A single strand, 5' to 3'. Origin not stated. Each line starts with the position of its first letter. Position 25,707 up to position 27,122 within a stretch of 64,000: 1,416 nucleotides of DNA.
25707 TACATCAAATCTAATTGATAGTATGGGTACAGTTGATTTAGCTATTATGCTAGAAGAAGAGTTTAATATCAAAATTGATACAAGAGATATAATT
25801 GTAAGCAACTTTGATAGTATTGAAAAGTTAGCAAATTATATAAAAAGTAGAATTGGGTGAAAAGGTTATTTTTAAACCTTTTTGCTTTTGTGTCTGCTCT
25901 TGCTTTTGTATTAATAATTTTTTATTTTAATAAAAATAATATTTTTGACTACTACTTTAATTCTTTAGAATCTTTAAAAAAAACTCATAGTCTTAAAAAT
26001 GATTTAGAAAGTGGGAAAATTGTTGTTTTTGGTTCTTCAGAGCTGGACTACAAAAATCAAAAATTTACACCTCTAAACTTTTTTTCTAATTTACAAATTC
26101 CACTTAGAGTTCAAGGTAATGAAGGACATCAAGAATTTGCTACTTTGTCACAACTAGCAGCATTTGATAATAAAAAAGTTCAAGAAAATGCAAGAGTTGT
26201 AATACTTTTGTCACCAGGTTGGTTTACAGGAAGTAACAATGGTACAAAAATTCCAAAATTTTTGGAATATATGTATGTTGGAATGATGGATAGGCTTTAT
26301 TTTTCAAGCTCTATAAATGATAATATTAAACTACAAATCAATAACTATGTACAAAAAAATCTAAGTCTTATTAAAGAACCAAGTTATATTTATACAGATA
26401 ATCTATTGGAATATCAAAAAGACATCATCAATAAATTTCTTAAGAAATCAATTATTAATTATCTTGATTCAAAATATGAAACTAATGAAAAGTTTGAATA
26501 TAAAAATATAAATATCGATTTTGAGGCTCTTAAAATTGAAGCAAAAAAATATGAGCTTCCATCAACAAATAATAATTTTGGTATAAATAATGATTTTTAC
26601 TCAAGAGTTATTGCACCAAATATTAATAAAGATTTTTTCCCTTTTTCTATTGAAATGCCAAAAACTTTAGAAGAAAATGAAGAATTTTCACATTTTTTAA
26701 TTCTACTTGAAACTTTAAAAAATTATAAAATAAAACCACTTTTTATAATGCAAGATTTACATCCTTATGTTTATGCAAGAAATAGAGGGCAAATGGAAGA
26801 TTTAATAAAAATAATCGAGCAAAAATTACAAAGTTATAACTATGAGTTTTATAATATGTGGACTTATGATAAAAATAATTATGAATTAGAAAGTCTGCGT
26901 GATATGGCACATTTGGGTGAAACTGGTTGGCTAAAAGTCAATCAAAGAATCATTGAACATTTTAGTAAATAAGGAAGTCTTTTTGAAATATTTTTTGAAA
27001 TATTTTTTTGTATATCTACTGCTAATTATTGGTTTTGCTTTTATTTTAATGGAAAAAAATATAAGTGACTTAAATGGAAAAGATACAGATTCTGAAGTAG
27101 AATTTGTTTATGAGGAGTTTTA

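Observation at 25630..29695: Complete teichoic-acid-type D-alanylation operon (dltC-D-X-B-A) in a Gram-negative Campylobacterota host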

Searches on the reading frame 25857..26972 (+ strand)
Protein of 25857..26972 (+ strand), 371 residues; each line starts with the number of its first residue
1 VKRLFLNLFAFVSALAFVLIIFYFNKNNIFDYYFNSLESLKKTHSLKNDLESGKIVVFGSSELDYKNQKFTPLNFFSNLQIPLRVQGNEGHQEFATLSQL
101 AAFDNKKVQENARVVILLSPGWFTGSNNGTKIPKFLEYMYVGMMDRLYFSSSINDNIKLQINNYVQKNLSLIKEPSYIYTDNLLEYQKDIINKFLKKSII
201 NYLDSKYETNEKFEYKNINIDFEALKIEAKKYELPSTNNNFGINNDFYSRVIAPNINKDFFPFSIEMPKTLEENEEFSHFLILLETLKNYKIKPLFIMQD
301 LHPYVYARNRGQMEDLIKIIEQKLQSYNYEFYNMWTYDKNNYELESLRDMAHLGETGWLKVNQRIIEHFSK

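Call 3: search_protein_families(library=pfam, proteins=[window:25857-26972:+], max_evalue=0.01)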
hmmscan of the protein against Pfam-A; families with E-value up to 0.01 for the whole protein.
window:25857-26972:+ (371 aa): 1 family
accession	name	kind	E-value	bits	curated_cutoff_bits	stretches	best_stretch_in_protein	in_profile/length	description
PF04914.18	DltD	-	4.9e-46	158.1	22.7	1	40-370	9-348/348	DltD protein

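Call 4: search_protein_families(library=ncbifam, proteins=[window:25857-26972:+], max_evalue=0.01)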
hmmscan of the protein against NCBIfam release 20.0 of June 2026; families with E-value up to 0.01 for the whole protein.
window:25857-26972:+ (371 aa): 1 family
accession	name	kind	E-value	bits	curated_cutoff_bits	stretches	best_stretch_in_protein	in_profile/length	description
TIGR04092.1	LTA_DltD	equivalog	4.9e-27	95.3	150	1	24-368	25-382/383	D-alanyl-lipoteichoic acid biosynthesis protein DltD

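Call 5: find_encoding_contigs(protein=window:25857-26972:+, flank=8000, max_places=8)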
Protein window:25857-26972:+ (371 aa): 23 contigs read that carry it; 8 places shown.
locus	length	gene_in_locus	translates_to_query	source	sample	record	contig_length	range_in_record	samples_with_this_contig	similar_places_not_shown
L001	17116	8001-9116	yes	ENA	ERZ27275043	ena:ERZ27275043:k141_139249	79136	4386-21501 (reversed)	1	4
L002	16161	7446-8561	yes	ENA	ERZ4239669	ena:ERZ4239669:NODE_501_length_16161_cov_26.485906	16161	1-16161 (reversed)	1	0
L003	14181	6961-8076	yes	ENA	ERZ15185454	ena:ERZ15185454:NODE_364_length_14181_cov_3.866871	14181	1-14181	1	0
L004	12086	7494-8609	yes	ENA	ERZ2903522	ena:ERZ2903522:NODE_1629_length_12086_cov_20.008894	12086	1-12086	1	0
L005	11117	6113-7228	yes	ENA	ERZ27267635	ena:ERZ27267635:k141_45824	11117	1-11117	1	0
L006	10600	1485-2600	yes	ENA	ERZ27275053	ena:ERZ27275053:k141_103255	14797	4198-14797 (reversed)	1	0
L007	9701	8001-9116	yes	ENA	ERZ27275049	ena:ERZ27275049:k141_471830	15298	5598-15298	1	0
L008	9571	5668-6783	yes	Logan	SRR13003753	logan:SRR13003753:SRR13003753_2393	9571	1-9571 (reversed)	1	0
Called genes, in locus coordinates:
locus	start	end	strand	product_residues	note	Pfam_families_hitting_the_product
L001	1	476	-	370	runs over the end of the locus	PF00226:DnaJ, PF01556:DnaJ_C, PF00684:DnaJ_CXXCXGXG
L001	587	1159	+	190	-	PF21176:RecR_HhH, PF02132:RecR_ZnF (weak)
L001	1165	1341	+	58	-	-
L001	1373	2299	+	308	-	PF08761:dUTPase_2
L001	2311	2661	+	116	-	PF13453:Zn_ribbon_TFIIB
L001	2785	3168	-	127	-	PF10865:DUF2703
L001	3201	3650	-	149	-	PF03162:Y_phosphatase2 (faint), PF22784:PTP-SAK, PF00782:DSPc, PF22741:PTP-NADK, PF22785:Tc-R-P, PF13350:Y_phosphatase3 (weak), PF14566:PTPlike_phytase (weak), PF00102:Y_phosphatase (weak)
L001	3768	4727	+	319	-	PF03773:ArsP_1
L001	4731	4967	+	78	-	PF13192:Thioredoxin_3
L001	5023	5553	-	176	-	PF00563:EAL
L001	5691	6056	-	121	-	-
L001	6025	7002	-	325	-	PF02378:PTS_EIIC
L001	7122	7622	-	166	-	PF00132:Hexapep (weak), PF21711:DCTN5 (faint), PF25084:LbH_EIF2B, PF25087:GMPPB_C (weak), PF00132:Hexapep, PF14602:Hexapep_2 (weak)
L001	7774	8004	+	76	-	PF00550:PP-binding (weak)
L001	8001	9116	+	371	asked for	PF04914:DltD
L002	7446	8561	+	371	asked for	PF04914:DltD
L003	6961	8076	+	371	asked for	PF04914:DltD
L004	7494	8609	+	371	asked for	PF04914:DltD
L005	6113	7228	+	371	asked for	PF04914:DltD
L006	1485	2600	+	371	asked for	PF04914:DltD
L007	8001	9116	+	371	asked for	PF04914:DltD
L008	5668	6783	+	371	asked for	PF04914:DltD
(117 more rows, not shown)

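Call 7: find_homologous_proteins(query=window:25857-26972:+, max_evalue=0.00001)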
Query window:25857-26972:+ (371 aa): 424 proteins with E <= 0.00001 among 3022 candidates; the best 120 are listed.
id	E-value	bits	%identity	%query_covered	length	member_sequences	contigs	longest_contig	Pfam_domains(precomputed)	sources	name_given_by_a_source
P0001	2.8e-236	801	98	100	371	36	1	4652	PF04914.19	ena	-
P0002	9.8e-194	662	80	100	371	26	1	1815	PF04914.19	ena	-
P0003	5.4e-130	452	58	100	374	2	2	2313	PF04914.19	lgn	-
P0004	6.2e-128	445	57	99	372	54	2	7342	PF04914.19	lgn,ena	-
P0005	3.5e-127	443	57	99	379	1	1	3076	PF04914.19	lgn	-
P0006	1.2e-126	441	55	100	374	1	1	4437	PF04914.19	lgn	-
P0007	3.5e-123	429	55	99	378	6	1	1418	PF04914.19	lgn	-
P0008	9.8e-123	428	55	99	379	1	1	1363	PF04914.19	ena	-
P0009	1.0e-122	428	54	99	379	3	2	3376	PF04914.19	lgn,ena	-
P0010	1.2e-122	428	55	99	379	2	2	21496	PF04914.19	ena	-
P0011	1.5e-122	427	55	99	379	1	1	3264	PF04914.19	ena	-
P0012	1.5e-122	427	55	99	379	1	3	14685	PF04914.19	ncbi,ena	-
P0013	1.9e-122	427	54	99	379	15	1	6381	PF04914.19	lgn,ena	-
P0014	2.3e-122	427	55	99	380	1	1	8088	PF04914.19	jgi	-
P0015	2.4e-122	427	54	99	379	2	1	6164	PF04914.19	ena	-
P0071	6.0e-117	409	52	100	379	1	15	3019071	PF04914.19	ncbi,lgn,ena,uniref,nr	ncbi:D-alanyl carrier protein:peptidoglycan D-alanyltransferase [Arcobacter acticola]|uniref:D-alany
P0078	9.6e-117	408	55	100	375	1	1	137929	PF04914.19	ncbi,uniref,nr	ncbi:D-alanyl-lipoteichoic acid biosynthesis protein DltD [Aliarcobacter butzleri]|uniref:D-alanyl-l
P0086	2.0e-116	407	54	100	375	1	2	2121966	PF04914.19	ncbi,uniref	ncbi:D-alanyl-lipoteichoic acid biosynthesis protein DltD [Aliarcobacter butzleri]|uniref:D-alanyl-l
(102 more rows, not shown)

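Call 12: find_related_loci(query=A1, collection=genome_contigs, flank=7000)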
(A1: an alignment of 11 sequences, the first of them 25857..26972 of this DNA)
Query A1 (371 aa) in genome_contigs; peptide patterns used: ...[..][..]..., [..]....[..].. (x = any residue, [..] = any of these).
50 stretches matched a pattern; 18 encode a relative of the query (tblastn E <= 1e-3); 16 distinct loci.
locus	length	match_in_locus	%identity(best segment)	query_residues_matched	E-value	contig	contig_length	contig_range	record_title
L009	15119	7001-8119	54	1-369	4e-124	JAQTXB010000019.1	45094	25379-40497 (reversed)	MAG: Aliarcobacter sp. isolate STC_124 NODE_1610_length_45094_cov_371.657082_Sandtown_C, whole genome shotgun sequence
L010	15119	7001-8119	52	3-371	9e-123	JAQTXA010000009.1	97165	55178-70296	MAG: Aliarcobacter sp. isolate STC_123 NODE_499_length_97165_cov_637.757466_Sandtown_C, whole genome shotgun sequence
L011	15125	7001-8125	53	1-371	8e-122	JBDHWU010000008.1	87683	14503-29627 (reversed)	MAG: Aliarcobacter sp. isolate AS-MESO-OLR.219 NODE_590_length_87683_cov_18.792400, whole genome shotgun sequence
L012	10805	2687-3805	53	1-369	2e-121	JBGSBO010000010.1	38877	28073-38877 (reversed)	MAG: Candidatus Paceibacteria bacterium isolate NCIPD_CMAR_MAG_17 k141_1181465_length_38877_cov_12.9864, whole genome sh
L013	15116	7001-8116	53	3-371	2e-118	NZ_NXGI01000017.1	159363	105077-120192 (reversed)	Arcobacter cryaerophilus gv. crypticus strain LMG 9065 NODE_18_length_159217_cov_19.750103, whole genome shotgun sequenc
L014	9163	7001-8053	52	23-369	1e-116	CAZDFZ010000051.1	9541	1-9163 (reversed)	MAG TPA_asm: uncultured Aliarcobacter sp. isolate SRP278252_co2_373 genome assembly, contig: NODE_15167_length_9541_cov_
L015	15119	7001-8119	49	1-369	5e-116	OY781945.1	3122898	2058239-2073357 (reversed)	MAG: uncultured Aliarcobacter sp. isolate 952960e2-a157-4eb3-8c12-3794de6d28a8 genome assembly, chromosome: 1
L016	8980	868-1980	50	3-369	5e-116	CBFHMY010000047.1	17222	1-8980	MAG: uncultured Aliarcobacter sp. isolate AGTU_21_bin_29_indstr genome assembly, contig: AGTU_21_bin_29_indstr_c47, whol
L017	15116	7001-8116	49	1-369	2e-115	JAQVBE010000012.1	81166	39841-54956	MAG: Aliarcobacter sp. isolate STD2_58 NODE_956_length_81166_cov_109.640445_Sandtown_D2, whole genome shotgun sequence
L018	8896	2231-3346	49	1-369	9e-116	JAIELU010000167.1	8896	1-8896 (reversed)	MAG: Campylobacterales bacterium isolate co.spades.CONCOCT.1kb_120 c_000000000134, whole genome shotgun sequence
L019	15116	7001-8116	48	1-369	3e-114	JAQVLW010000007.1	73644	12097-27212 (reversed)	MAG: Aliarcobacter sp. isolate STF1_119 NODE_613_length_73644_cov_27.456085_Sandtown_F1, whole genome shotgun sequence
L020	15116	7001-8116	48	1-369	1e-113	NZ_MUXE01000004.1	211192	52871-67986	Arcobacter caeni strain RW17-10 NODE_4_length_211192_cov_37.7275_ID_2055, whole genome shotgun sequence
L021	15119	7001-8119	48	1-369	3e-112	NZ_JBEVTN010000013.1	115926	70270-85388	Arcobacter sp. s6 NODE_13_length_115926_cov_138.186691, whole genome shotgun sequence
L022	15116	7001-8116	54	3-371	3e-118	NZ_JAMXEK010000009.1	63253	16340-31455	Aliarcobacter cryaerophilus strain CNAC030 CNAC030.fasta9, whole genome shotgun sequence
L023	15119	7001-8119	51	3-371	2e-122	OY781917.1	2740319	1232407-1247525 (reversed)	MAG: uncultured Aliarcobacter sp. isolate 35e71162-57ce-4606-8f28-3f72018c63bd genome assembly, chromosome: 2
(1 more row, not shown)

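Call 14: list_cluster_members(proteins=[P0071, P0078, P0001])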
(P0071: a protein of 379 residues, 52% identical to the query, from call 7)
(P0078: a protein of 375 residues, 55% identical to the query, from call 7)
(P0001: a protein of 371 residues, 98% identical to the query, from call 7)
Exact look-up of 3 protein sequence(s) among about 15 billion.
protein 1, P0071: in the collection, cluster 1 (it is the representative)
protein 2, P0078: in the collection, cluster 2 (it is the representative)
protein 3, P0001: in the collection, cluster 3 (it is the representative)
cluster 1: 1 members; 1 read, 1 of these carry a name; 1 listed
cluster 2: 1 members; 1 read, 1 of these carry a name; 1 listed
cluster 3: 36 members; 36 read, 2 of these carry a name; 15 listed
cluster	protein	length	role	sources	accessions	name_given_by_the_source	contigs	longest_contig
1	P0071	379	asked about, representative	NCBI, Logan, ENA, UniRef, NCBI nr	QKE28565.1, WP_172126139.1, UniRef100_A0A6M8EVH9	D-alanyl carrier protein:peptidoglycan D-alanyltransferase [Arcobacter acticola] | D-alanyl carrier protein:peptidoglycan D-alanyltransferase n=1 Tax=Arcobacter acticola ... | D-alanyl-lipoteichoic acid biosynthesis protein DltD [Arcobacter acticola]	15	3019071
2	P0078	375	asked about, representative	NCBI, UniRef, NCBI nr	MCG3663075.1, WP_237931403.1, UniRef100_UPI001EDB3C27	D-alanyl-lipoteichoic acid biosynthesis protein DltD [Aliarcobacter butzleri] | D-alanyl-lipoteichoic acid biosynthesis protein DltD n=1 Tax=Aliarcobacter butzleri ...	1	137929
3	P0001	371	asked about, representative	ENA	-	-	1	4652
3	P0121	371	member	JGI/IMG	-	-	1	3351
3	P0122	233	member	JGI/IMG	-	-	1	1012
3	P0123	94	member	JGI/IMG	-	D-alanine transfer protein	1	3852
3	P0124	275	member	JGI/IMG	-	D-alanine transfer protein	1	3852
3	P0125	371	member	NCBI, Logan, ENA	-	-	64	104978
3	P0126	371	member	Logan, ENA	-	-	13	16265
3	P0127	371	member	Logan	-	-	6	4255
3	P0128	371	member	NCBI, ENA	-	-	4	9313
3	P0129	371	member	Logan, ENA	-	-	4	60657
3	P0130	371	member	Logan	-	-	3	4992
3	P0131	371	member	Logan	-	-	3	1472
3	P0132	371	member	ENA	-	-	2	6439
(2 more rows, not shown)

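Call 21: search_solved_structures(query=window:25857-26972:+, max_evalue=0.001, show_alignments=2)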
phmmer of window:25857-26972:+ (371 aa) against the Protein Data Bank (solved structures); distinct sequences matched with E-value up to 0.001: 1.
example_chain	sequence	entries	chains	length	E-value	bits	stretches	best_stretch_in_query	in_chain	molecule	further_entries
6o93_A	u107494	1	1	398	4.6e-07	32.6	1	43-368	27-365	D-alanyl transferase DltD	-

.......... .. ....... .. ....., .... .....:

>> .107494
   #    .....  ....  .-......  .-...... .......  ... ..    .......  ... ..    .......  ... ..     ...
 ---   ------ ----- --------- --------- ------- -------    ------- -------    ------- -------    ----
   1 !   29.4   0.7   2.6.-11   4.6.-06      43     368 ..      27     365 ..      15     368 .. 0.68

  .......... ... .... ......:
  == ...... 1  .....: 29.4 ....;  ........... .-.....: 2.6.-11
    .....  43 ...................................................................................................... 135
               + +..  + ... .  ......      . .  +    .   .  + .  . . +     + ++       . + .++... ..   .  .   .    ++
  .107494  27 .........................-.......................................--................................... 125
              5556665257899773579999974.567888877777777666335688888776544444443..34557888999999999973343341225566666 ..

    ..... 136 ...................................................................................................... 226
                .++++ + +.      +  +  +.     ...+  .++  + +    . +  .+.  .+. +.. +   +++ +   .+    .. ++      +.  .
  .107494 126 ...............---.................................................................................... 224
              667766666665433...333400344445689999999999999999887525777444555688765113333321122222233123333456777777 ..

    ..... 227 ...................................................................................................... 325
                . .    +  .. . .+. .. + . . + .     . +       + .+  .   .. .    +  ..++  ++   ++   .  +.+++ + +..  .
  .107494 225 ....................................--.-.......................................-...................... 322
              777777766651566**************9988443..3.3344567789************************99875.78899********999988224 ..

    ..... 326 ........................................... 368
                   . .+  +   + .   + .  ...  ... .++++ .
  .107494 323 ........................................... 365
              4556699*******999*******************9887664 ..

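Call 27: find_encoding_contigs(protein=P0086, flank=9000, max_places=2)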
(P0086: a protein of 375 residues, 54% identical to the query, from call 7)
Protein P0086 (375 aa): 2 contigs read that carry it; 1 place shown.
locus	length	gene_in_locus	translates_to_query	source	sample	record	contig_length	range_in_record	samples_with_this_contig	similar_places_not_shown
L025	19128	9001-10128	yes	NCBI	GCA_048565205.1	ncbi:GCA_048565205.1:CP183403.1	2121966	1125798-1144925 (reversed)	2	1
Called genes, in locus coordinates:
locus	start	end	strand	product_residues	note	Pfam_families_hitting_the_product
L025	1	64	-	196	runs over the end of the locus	-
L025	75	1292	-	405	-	PF00291:PALP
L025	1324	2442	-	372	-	PF00226:DnaJ, PF01556:DnaJ_C, PF00684:DnaJ_CXXCXGXG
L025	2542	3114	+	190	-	PF21176:RecR_HhH, PF02132:RecR_ZnF (weak)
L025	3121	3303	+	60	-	-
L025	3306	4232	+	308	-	PF08761:dUTPase_2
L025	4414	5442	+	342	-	PF13493:DUF4118, PF00512:HisKA, PF02518:HATPase_c, PF14501:HATPase_c_5 (weak)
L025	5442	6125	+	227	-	PF00072:Response_reg, PF00486:Trans_reg_C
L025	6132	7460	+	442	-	PF02386:TrkH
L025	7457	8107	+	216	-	PF02254:TrkA_N, PF03721:UDPG_MGDP_dh_N (weak)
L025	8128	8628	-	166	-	PF21711:DCTN5 (faint), PF25087:GMPPB_C, PF25084:LbH_EIF2B, PF00132:Hexapep, PF14602:Hexapep_2 (weak)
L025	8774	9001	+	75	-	PF00550:PP-binding (weak)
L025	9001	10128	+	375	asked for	PF04914:DltD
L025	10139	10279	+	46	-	-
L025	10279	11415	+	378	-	PF03062:MBOAT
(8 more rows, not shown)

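Call 28: find_encoding_contigs(protein=P0071, flank=9000, max_places=2)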
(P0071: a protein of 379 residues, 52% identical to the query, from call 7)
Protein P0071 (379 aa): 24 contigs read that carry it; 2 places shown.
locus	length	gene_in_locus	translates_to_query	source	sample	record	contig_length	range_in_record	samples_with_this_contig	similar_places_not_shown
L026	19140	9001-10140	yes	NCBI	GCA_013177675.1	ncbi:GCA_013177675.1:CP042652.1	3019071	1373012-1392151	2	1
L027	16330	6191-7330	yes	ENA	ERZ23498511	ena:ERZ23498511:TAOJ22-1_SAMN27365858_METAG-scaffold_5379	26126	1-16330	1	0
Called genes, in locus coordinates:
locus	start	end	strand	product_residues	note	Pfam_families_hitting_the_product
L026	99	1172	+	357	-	PF12796:Ank_2, PF13606:Ank_3 (faint), PF13637:Ank_4, PF13857:Ank_5, PF00023:Ank (weak), PF00691:OmpA (weak)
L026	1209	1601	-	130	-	PF00376:MerR, PF12728:HTH_17 (weak), PF13411:MerR_1, PF13591:MerR_2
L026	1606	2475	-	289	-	PF00226:DnaJ, PF01556:DnaJ_C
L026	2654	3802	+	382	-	PF01757:Acyl_transf_3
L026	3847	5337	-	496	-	PF00989:PAS (faint), PF13188:PAS_8 (faint), PF00512:HisKA (weak), PF02518:HATPase_c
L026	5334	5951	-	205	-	PF04509:CheC (faint), PF13690:CheX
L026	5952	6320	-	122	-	PF00072:Response_reg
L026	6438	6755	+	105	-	-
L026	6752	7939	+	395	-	PF01266:DAO, PF07992:Pyr_redox_2 (weak), PF13450:NAD_binding_8 (weak)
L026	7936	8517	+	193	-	-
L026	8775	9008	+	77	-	PF00550:PP-binding (weak)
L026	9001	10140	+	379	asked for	PF04914:DltD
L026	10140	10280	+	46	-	-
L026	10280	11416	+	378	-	PF03062:MBOAT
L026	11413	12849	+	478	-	PF00501:AMP-binding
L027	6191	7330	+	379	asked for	PF04914:DltD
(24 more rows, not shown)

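Call 80: predict_structure(alignment_id=A1)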
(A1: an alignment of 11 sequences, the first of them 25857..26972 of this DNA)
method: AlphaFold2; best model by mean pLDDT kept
length: 371 residues; sequences in the alignment: 11
mean_pLDDT: 63.5   pTM: 0.68
mean pLDDT of the five models: 63.5, 57.8, 50.6, 49.3, 44.2
residues with pLDDT >= 90: 16; 70-90: 132; 50-70: 131; < 50: 92
segments of 3 or more residues with pLDDT < 50: 61-70, 126-138, 209-226, 228-253, 255-262, 342-355
pLDDT, mean of each block of 10 residues (from residue 1): 83 87 72 55 72 73 45 60 61 74 78 82 52 45 66 77 71 53 61 64 58 33 45 37 41 46 56 75 85 84 56 79 91 67 40 50 74 69
secondary structure, 60 per line:
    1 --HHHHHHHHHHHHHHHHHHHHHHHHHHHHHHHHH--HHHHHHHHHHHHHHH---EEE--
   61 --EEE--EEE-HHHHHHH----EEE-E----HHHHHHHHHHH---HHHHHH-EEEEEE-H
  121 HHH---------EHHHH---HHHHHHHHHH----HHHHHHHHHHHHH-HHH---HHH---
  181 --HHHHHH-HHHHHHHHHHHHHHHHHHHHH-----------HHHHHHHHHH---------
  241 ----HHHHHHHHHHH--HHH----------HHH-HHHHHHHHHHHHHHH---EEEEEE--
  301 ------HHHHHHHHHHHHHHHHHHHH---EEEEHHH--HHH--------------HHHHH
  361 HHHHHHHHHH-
elements in order: H3-35 H38-52 E56-58 E63-65 E68-70 H72-78 E83-85 H92-102 H106-111 E113-118 H120-123 H134-137 H141-150 H155-167 H183-188 H190-210 H222-231 H245-255 H275-289 E293-298 H307-326 E330-333 H356-370
